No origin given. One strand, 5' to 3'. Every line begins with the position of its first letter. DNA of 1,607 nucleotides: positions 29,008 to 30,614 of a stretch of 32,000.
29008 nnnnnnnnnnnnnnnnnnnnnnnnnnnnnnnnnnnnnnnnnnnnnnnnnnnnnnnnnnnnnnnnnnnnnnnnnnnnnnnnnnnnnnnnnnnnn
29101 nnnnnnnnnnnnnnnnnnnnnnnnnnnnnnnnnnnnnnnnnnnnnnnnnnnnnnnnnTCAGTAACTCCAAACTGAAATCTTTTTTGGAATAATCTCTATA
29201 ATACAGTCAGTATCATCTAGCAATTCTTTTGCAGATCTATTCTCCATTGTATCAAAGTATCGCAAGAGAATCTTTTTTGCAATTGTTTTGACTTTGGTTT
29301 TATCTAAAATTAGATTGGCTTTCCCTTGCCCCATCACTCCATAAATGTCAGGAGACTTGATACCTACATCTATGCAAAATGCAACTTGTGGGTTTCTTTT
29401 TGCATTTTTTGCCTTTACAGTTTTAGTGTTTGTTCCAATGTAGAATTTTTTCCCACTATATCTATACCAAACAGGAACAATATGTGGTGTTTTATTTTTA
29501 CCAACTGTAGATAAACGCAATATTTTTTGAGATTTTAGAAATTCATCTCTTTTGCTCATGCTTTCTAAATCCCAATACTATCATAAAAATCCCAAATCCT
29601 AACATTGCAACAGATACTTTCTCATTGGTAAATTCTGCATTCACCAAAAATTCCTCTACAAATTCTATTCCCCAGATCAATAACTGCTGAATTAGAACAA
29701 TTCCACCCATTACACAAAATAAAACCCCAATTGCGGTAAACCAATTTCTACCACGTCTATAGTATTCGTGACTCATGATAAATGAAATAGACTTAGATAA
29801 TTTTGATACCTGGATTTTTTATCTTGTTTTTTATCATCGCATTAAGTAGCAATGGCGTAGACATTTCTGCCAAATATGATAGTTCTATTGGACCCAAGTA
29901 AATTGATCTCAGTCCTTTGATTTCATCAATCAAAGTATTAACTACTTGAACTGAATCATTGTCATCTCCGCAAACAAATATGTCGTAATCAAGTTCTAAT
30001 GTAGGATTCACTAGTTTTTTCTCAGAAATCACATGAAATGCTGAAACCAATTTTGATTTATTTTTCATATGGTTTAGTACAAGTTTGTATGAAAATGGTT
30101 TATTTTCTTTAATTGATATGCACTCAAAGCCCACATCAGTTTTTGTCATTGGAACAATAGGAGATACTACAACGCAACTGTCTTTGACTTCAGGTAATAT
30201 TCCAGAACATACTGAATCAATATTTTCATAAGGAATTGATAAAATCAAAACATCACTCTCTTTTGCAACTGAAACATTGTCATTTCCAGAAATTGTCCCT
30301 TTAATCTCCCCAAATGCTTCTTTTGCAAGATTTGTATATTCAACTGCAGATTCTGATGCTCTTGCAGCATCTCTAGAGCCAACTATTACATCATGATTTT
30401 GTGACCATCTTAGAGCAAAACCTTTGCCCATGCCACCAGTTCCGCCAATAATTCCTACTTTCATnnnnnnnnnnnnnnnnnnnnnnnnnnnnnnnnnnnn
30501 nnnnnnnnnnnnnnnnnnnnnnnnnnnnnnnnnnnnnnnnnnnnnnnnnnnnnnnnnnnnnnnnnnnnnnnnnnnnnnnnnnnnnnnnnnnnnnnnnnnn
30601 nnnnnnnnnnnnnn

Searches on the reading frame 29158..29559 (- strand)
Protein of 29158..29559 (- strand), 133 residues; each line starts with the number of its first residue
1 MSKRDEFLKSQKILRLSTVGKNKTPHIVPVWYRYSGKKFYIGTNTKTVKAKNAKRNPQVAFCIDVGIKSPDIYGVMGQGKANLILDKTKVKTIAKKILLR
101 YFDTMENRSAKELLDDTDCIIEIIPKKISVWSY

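Call 39: search_protein_families(library=pfam, proteins=[window:29158-29559:-], max_evalue=0.001)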
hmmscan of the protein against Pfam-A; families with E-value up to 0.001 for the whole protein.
window:29158-29559:- (133 aa): 2 families
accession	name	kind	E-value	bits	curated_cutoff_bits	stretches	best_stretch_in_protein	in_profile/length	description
PF01243.27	PNPOx_N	-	1.2e-14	55.2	28.1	1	5-131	6-119/120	Pyridoxamine 5'-phosphate oxidase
PF12900.13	Pyridox_ox_2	-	1e-11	45.4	27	1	5-115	6-125/140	Pyridoxamine 5'-phosphate oxidase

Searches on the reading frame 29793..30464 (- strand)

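Call 39: search_protein_families(library=pfam, proteins=[window:29793-30464:-], max_evalue=0.001)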
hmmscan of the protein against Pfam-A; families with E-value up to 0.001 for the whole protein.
window:29793-30464:- (223 aa): 1 family
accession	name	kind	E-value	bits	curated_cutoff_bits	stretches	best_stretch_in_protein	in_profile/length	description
PF03807.23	F420_oxidored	-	7.9e-14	52.5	21.6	1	2-103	1-92/94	NADP oxidoreductase coenzyme F420-dependent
